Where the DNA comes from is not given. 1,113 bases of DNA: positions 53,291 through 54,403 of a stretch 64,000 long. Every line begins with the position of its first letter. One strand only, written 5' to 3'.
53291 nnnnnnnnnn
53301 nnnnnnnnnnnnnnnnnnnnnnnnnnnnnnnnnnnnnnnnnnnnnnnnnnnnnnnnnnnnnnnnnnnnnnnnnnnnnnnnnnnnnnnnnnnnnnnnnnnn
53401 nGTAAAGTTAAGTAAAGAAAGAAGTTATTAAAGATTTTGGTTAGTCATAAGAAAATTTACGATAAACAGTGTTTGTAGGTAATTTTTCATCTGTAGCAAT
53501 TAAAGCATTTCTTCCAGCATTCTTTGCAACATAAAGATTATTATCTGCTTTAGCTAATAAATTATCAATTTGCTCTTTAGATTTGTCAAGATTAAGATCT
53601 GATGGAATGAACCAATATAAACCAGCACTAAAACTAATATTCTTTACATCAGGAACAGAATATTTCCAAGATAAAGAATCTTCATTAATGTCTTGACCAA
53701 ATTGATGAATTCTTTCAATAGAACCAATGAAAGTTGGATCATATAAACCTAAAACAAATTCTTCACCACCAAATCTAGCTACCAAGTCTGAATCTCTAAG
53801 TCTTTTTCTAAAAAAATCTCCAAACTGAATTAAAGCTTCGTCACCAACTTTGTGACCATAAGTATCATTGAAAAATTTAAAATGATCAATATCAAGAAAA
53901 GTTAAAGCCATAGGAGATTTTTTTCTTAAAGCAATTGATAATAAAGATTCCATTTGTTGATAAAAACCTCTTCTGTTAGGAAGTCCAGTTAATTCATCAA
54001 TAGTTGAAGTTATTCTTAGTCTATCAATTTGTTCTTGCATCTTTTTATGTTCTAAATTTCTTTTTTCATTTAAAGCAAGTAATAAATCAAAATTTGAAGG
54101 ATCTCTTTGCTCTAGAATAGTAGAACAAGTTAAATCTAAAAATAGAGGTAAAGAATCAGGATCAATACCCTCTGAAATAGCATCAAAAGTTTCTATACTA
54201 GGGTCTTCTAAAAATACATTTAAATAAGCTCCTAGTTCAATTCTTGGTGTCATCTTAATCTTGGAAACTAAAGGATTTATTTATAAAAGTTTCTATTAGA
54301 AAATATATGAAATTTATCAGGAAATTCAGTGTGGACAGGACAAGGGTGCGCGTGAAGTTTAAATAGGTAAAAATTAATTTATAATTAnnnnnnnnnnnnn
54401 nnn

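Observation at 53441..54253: Apparently active diguanylate cyclase in an archaeal genome: possible c-di-GMP signalling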

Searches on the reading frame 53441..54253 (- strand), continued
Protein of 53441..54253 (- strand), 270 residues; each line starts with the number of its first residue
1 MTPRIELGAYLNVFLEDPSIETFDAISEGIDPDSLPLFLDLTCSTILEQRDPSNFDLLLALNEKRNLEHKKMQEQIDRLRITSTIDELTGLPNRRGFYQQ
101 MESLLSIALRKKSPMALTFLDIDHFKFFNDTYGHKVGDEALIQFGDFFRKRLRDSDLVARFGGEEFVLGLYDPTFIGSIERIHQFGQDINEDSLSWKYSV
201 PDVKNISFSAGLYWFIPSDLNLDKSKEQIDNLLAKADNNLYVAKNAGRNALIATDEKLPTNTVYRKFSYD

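Call 13: find_related_loci(query=window:53441-54253:-, collection=genome_contigs, flank=10000)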
Query window:53441-54253:- (270 aa) in genome_contigs; peptide patterns used: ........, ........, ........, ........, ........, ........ (x = any residue, [..] = any of these).
187 stretches matched a pattern; 62 encode a relative of the query (tblastn E <= 1e-3); 62 distinct loci.
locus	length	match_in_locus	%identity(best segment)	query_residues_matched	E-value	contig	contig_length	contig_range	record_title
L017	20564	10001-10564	37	56-254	9e-31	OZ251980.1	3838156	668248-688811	MAG: Capsulimonadaceae bacterium isolate 06eb62b4-fc4b-4abf-9e54-2ecc4e52469e genome assembly, chromosome: 1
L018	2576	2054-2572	38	64-245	1e-27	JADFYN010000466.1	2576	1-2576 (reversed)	MAG: Deltaproteobacteria bacterium isolate nDJH8bin5 nDJH8_bin5_NODE_466_length_2576_cov_1.351572, whole genome shotgun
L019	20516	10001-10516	34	71-249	1e-27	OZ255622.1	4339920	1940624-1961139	MAG: Acetobacteraceae bacterium isolate 1866906f-c268-4c48-a265-377a97cac203 genome assembly, chromosome: 1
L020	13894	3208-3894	32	16-249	8e-27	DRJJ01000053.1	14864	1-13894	MAG TPA_asm: Gammaproteobacteria bacterium isolate HyVt-414 HyVt-414_k95_123603, whole genome shotgun sequence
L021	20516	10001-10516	33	71-249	1e-26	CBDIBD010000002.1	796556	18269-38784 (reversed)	MAG: Acetobacteraceae bacterium isolate 74fd99ad-fb41-410e-846e-c11816a78eab genome assembly, contig: contig_2, whole ge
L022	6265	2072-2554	36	86-252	3e-26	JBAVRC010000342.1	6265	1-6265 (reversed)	MAG: Thermosynechococcaceae cyanobacterium isolate MFD03026_ilm_asm_bin6 k127_103592, whole genome shotgun sequence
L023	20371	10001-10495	34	86-259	4e-26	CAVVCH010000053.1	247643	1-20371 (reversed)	MAG: uncultured delta proteobacterium isolate MFD02809.bin.1.206 genome assembly, contig: contig_77414, whole genome sho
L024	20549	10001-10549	29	63-253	7e-26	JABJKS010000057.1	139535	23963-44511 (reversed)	MAG: Rhodospirillaceae bacterium isolate SI074_bin97 k141_373942, whole genome shotgun sequence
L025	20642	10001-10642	32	38-256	9e-26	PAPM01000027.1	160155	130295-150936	MAG: Pseudomonadales bacterium isolate SP163 MHASMcontig_1027628, whole genome shotgun sequence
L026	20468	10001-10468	37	83-251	4e-25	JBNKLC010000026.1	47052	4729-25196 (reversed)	MAG: Arcobacteraceae bacterium isolate H1H2.bin.25.orig k141_901657, whole genome shotgun sequence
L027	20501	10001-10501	37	71-249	2e-25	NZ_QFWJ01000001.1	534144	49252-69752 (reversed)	Marinospirillum perlucidum strain F3212 contig1, whole genome shotgun sequence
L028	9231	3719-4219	35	77-252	6e-25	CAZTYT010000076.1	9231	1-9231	MAG TPA_asm: uncultured Legionella sp. isolate SRP199154_co2_43 genome assembly, contig: NODE_5379_length_9231_cov_5.185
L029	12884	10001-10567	32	78-268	2e-24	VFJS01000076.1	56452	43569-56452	MAG: Spirochaetia bacterium isolate Bin_56_1 c_000001257500, whole genome shotgun sequence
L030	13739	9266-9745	36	86-252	3e-24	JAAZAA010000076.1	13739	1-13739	MAG: Myxococcales bacterium isolate AS06rmzACSIP_372 75052_AS06, whole genome shotgun sequence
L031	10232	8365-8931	35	58-255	2e-24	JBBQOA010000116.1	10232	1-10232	MAG: Pyrinomonadales bacterium isolate Co_metawrap_249 Cmw_249_k141_24991294_length_10232_cov_6.0000, whole genome shotg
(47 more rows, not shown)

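Call 14: search_solved_structures(query=window:53441-54253:-, show_alignments=3)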
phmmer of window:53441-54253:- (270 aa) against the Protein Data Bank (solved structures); distinct sequences matched with E-value up to 0.001: 53.
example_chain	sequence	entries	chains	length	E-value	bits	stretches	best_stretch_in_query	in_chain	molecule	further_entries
6zxm_A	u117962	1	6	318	4e-25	91.9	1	75-252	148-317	Putative GGDEF/response regulator receiver domain protein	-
3i5c_A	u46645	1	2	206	1.7e-23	86.5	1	71-259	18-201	Fusion of General control protein GCN4 and WSPR response regulator protein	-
6zxb_A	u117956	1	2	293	2.8e-23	85.8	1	75-252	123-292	Putative GGDEF/response regulator receiver domain protein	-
6zxc_A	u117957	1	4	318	3.5e-23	85.5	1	75-252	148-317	Putative GGDEF/response regulator receiver domain protein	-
4zmm_A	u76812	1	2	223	8e-23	84.3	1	67-253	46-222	diguanylate cyclase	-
4zmu_A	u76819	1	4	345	3.4e-22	82.3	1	67-253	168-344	diguanylate cyclase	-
3i5b_A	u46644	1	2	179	4.8e-22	81.8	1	85-259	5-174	WspR response regulator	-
3bre_A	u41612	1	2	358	5.8e-22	81.5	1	80-259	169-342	Probable two-component response regulator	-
9t28_A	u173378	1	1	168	6.9e-22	81.3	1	86-250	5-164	diguanylate cyclase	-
1w25_A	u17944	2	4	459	1.2e-20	77.2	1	51-253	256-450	STALKED-CELL DIFFERENTIATION CONTROLLING PROTEIN | RESPONSE REGULATOR PLED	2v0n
2wb4_A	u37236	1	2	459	1.2e-20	77.2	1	51-253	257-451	DIGUANYLATE CYCLASE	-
9g86_A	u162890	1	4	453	1.3e-20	77.1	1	51-253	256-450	Response regulator PleD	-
9g85_A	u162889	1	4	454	1.3e-20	77.1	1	51-253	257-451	Response regulator PleD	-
4wxo_A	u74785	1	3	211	2.3e-20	76.3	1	76-256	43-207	Uncharacterized protein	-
4wxw_A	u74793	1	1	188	3.8e-20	75.6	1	84-256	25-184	Uncharacterized protein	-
6ttr_A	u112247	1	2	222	7.3e-17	64.8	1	66-257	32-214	GGDEF diguanylate cyclase DgcB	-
7e6g_A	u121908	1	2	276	1.1e-15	60.9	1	78-170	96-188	Putative GGDEF domain protein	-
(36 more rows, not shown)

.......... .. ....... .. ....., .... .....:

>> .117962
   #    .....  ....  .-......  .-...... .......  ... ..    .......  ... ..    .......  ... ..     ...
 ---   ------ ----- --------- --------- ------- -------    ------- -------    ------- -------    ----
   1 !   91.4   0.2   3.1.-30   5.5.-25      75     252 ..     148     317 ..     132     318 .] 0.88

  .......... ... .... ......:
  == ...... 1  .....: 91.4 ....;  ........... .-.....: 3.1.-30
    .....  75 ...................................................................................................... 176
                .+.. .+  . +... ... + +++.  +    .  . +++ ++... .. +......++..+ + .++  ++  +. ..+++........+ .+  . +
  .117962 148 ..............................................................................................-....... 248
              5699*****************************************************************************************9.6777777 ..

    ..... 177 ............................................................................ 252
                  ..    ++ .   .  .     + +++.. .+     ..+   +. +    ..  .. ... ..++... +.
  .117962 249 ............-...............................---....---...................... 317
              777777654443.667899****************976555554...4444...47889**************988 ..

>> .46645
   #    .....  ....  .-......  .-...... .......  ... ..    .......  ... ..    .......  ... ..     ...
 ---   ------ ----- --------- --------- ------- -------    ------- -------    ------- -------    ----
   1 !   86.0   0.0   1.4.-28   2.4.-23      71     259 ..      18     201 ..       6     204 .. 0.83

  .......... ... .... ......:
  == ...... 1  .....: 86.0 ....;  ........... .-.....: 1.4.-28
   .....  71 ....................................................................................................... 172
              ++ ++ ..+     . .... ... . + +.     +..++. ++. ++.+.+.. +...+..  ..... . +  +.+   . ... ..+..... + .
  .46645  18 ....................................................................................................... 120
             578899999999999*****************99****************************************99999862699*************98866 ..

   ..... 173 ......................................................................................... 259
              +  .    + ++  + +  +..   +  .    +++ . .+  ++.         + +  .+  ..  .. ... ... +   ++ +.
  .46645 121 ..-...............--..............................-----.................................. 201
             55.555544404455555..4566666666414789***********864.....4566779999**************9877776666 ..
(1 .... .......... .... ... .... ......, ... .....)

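Call 35: find_encoding_contigs(protein=P0003, flank=10000, max_places=5)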
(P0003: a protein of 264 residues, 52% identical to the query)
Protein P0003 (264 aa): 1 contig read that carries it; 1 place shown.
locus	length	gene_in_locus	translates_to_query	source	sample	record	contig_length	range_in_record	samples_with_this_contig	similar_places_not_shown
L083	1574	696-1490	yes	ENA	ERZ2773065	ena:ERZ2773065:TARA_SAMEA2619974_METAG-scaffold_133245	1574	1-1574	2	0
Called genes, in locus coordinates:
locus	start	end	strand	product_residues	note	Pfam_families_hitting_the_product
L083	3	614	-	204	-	?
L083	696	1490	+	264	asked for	PF00990:GGDEF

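Call 44: search_protein_families(library=pfam, proteins=[L002:844-2082:-, L002:188-850:-], max_evalue=1)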
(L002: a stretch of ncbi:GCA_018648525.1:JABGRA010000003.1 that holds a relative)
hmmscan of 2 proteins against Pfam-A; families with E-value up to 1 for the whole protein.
L002:844-2082:- (412 aa): 8 families
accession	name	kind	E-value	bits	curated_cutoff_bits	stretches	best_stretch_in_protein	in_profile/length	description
PF13641.12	Glyco_tranf_2_3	-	2.3e-31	110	27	1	39-267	1-230/230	Glycosyltransferase like family 2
PF00535.33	Glycos_transf_2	-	1.8e-28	100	23.3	1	42-212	1-166/168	Glycosyl transferase family 2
PF13632.12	Glyco_trans_2_3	-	2.6e-20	73.5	27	1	128-314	1-182/198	Glycosyl transferase family group 2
PF13506.12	Glyco_transf_21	-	2.6e-15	56.7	21.7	1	112-265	17-173/174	Glycosyl transferase family 21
PF10111.15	Glyco_tranf_2_2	-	8.1e-13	48.9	27.3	1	42-266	1-233/276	Glycosyltransferase like family 2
PF03142.21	Chitin_synth_2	-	5.4e-06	25.8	27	2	232-320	338-419/527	Chitin synthase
PF23676.1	YnaM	-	0.18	11.9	27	1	296-318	4-26/37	Protein YnaM-like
PF13704.12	Glyco_tranf_2_4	-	0.22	12.5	27.5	1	72-140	21-86/98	Glycosyl transferase family 2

L002:188-850:- (220 aa): 3 families
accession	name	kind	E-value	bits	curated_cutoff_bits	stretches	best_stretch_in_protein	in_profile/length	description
PF13192.12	Thioredoxin_3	-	0.00028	21.3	24.8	1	169-215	29-75/76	Thioredoxin domain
PF13462.12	Thioredoxin_4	-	0.039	14.6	23.2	1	186-217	135-165/165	Thioredoxin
PF13098.12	Thioredoxin_2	-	0.21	12.4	27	1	180-214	66-103/104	Thioredoxin-like domain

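Call 45: search_protein_families(library=padloc, proteins=[window:53441-54253:-], max_evalue=0.01)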
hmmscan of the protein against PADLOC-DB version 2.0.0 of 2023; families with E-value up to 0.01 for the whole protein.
window:53441-54253:- (270 aa): 0 families

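Call 50: predict_structure(alignment_id=A2)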
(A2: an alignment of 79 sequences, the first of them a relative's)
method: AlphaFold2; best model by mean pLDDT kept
length: 270 residues; sequences in the alignment: 79
mean_pLDDT: 94.2   pTM: 0.83
mean pLDDT of the five models: 94.2, 93.1, 93.1, 92.9, 92.8
residues with pLDDT >= 90: 243; 70-90: 21; 50-70: 6; < 50: 0
segments of 3 or more residues with pLDDT < 50: none
pLDDT, mean of each block of 10 residues (from residue 1): 89 96 96 94 95 96 95 94 96 98 97 98 94 93 97 98 98 97 96 76 84 96 94 98 97 94 86
secondary structure, 60 per line:
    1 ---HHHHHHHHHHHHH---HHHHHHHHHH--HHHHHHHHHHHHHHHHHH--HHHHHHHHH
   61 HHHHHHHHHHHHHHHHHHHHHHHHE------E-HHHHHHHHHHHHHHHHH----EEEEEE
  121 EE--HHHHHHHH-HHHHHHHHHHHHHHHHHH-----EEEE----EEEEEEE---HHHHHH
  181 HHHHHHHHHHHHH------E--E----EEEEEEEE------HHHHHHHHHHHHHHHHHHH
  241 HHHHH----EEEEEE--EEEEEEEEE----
elements in order: H4-16 H20-29 H32-49 H52-84 H94-110 E115-122 H125-132 H134-151 E157-160 E165-171 H175-193 E208-215 H222-245 E250-255 E258-266

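Call 53: fold_search(model_id=the predicted structure, library=pdb)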
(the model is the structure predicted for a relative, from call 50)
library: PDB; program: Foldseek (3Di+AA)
matches with E <= 10: 651; with E <= 0.001: 111
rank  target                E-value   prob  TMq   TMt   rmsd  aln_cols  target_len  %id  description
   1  3i5a                  3.0e-15  1.00  0.58  0.50   7.2       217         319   30  Crystal structure of full-length WpsR from Pseudomonas syringae (released 2009-08-18)
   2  4h54_A                5.1e-15  1.00  0.60  0.59   9.8       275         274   25  Crystal structure of the diguanylate cyclase DgcZ (released 2013-07-03)
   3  3i5c_A                5.8e-15  1.00  0.58  0.78   5.1       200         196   32  Crystal structure of a fusion protein containing the leucine zipper of GCN4 and the GGDEF domain of WspR from Pseudomo (released 2009-08-18)
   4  3bre_A                6.5e-15  1.00  0.59  0.50   7.6       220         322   29  Crystal Structure of P.aeruginosa PA3702 (released 2008-04-01)
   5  4h54_B                1.4e-14  1.00  0.55  0.55   9.9       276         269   25  Crystal structure of the diguanylate cyclase DgcZ (released 2013-07-03)
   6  3i5c_B                1.9e-14  1.00  0.57  0.77   6.6       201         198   31  Crystal structure of a fusion protein containing the leucine zipper of GCN4 and the GGDEF domain of WspR from Pseudomo (released 2009-08-18)
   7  6ttr_B                2.1e-14  1.00  0.62  0.83   2.9       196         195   25  Crystal Structure of the coiled coil and GGDEF domain of DgcB from Caulobacter crescentus in complex with c-di-GMP (released 2021-01-13)
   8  5llx_A                2.6e-14  1.00  0.57  0.24   4.0       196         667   28  Bacteriophytochrome activated diguanylyl cyclase from Idiomarina species A28L with GTP bound (released 2017-03-15)
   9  2wb4_B                3.0e-14  1.00  0.55  0.35   4.4       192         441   29  activated diguanylate cyclase PleD in complex with c-di-GMP (released 2010-04-21)
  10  2v0n_A                3.1e-14  1.00  0.56  0.34   5.2       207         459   28  ACTIVATED RESPONSE REGULATOR PLED IN COMPLEX WITH C-DIGMP AND GTP- ALPHA-S (released 2007-08-21)
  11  9g86_A                3.5e-14  1.00  0.58  0.36   3.9       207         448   28  Structure of Response regulator PleD in complex with c-diGMP and pppGpp (released 2025-08-06)
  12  9g85_A                4.2e-14  1.00  0.56  0.35   4.2       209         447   29  Structure of Response regulator PleD in complex with c-diGMP and ppGpp (released 2025-08-06)
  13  3bre_B                5.1e-14  1.00  0.61  0.51  10.1       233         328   30  Crystal Structure of P.aeruginosa PA3702 (released 2008-04-01)
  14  2wb4_A                5.7e-14  1.00  0.56  0.34   4.9       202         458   28  activated diguanylate cyclase PleD in complex with c-di-GMP (released 2010-04-21)
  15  7e6g_A                5.7e-14  1.00  0.59  0.60  25.3       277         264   24  Crystal structure of diguanylate cyclase SiaD in complex with its activator SiaC from Pseudomonas aeruginosa (released 2021-09-22)
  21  6ttr_A                2.0e-13  1.00  0.63  0.88   2.8       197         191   25  Crystal Structure of the coiled coil and GGDEF domain of DgcB from Caulobacter crescentus in complex with c-di-GMP (released 2021-01-13)
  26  7e6g_B                3.1e-13  1.00  0.55  0.58  26.1       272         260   24  Crystal structure of diguanylate cyclase SiaD in complex with its activator SiaC from Pseudomonas aeruginosa (released 2021-09-22)
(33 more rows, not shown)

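Call 73: search_protein_families(library=phrogs, proteins=[window:53441-54253:-], max_evalue=0.01)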
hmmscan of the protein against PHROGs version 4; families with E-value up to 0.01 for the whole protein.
window:53441-54253:- (270 aa): 7 families
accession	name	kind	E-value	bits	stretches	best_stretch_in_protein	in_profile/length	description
phrog_5594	-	unknown function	1.9e-39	137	1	64-253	340-515/528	-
phrog_14602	-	unknown function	1.5e-30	107.4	1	63-249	158-332/336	-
phrog_9661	-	unknown function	3.8e-25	89.9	1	67-251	100-272/274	-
phrog_11823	-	unknown function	5.7e-25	88.8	1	70-252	249-421/693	-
phrog_34213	-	unknown function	1e-14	55.4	1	81-250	301-461/472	-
phrog_8342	-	unknown function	8.8e-14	52.2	1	71-182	236-346/407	-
phrog_26035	-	unknown function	9.2e-11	42.3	1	77-249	292-441/446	-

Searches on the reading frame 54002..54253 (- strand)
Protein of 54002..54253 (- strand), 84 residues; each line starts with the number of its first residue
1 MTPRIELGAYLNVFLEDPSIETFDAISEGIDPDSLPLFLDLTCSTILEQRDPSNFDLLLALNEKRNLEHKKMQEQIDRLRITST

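Call 48: find_related_loci(query=A3, collection=metagenome_contigs, flank=6000)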
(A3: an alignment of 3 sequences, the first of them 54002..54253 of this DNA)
Query A3 (84 aa) in metagenome_contigs; peptide patterns used: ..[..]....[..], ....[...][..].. (x = any residue, [..] = any of these).
600 stretches matched a pattern, but none encodes a relative of the query by tblastn (E <= 1e-3).

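Call 49: search_protein_representatives(alignment_id=A3)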
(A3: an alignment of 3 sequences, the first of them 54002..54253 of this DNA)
Query: 3 sequences, 81 profile positions. Proteins with E-value up to 0.001 (for the whole library): 3; up to 1e-10: 2; up to 1e-30: 1. The best 3 are listed.
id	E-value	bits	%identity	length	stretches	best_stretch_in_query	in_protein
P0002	1.1e-39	150.4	-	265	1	1-81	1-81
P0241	7.1e-29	115.7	-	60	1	1-60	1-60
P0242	1.2e-05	41.3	-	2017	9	43-59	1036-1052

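Call 74: find_related_loci(query=A3, collection=viral_contigs, flank=5000)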
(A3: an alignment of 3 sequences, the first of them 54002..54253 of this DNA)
Query A3 (84 aa) in viral_contigs; peptide patterns used: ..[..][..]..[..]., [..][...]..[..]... (x = any residue, [..] = any of these).
44 stretches matched a pattern, but none encodes a relative of the query by tblastn (E <= 1e-3).
